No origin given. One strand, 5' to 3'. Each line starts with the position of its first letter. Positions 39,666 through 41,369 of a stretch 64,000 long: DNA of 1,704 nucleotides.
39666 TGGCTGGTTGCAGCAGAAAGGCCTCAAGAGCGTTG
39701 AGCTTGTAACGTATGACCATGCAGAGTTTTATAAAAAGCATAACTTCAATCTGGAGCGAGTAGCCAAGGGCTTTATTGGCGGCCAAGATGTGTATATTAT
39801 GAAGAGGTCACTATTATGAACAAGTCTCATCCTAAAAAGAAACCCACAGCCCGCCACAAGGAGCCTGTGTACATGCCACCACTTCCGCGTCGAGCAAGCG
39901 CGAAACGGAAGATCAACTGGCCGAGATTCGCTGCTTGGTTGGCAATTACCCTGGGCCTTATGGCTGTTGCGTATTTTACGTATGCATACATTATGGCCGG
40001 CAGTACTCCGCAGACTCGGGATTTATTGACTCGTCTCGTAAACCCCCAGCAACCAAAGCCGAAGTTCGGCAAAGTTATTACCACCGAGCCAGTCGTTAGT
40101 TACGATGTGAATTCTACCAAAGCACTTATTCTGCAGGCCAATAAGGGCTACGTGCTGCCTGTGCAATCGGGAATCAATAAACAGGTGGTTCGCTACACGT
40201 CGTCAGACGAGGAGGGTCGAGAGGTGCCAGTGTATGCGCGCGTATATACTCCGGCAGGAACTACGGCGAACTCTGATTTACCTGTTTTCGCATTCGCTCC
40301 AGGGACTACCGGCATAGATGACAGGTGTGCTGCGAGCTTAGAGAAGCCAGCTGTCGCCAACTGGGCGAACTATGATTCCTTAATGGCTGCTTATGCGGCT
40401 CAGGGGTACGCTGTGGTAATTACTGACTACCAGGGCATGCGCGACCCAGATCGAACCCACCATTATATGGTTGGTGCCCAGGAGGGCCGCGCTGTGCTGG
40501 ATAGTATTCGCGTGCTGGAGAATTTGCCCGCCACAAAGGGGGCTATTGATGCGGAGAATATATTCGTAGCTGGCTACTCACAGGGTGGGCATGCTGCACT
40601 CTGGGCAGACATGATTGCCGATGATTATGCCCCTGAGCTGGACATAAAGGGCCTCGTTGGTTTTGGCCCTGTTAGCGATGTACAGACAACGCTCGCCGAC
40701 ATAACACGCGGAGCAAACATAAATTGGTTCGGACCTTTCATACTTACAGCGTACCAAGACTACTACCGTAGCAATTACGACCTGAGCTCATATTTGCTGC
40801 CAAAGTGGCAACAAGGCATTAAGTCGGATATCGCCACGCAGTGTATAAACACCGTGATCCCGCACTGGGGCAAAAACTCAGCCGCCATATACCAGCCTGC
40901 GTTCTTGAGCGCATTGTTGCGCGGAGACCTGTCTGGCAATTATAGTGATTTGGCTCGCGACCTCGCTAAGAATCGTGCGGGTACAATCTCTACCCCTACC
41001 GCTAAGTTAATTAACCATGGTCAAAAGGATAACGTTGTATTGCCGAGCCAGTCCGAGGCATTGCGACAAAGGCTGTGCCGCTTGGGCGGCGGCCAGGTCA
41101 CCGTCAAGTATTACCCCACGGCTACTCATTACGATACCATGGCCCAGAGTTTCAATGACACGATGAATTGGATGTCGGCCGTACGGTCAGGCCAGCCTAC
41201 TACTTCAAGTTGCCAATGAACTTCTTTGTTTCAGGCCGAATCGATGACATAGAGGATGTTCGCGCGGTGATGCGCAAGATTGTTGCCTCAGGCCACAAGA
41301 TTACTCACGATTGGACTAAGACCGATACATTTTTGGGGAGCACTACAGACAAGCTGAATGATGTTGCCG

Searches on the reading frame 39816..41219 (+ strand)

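Call 28: search_protein_families(library=pfam, proteins=[window:39816-41219:+], max_evalue=0.001)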
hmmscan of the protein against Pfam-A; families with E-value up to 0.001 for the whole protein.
window:39816-41219:+ (467 aa): 6 families
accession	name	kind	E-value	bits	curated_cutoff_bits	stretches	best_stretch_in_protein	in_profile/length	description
PF03583.20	LIP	-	9.6e-26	91.2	23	1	189-464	18-285/286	Secretory lipase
PF00326.27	Peptidase_S9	-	6.5e-12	45.8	22.6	1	189-264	6-81/213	Prolyl oligopeptidase family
PF12146.15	Hydrolase_4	-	2.1e-10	40.7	27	1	185-438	19-232/239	Serine aminopeptidase, S33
PF20434.5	BD-FAE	-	6.7e-08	32.7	26.8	0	187-272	37-114/215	BD-FAE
PF07859.19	Abhydrolase_3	-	9.2e-05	22.7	25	1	226-296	48-120/210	alpha/beta hydrolase fold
PF12697.13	Abhydrolase_6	-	0.00012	23.2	26.3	1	183-314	14-113/217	Alpha/beta hydrolase family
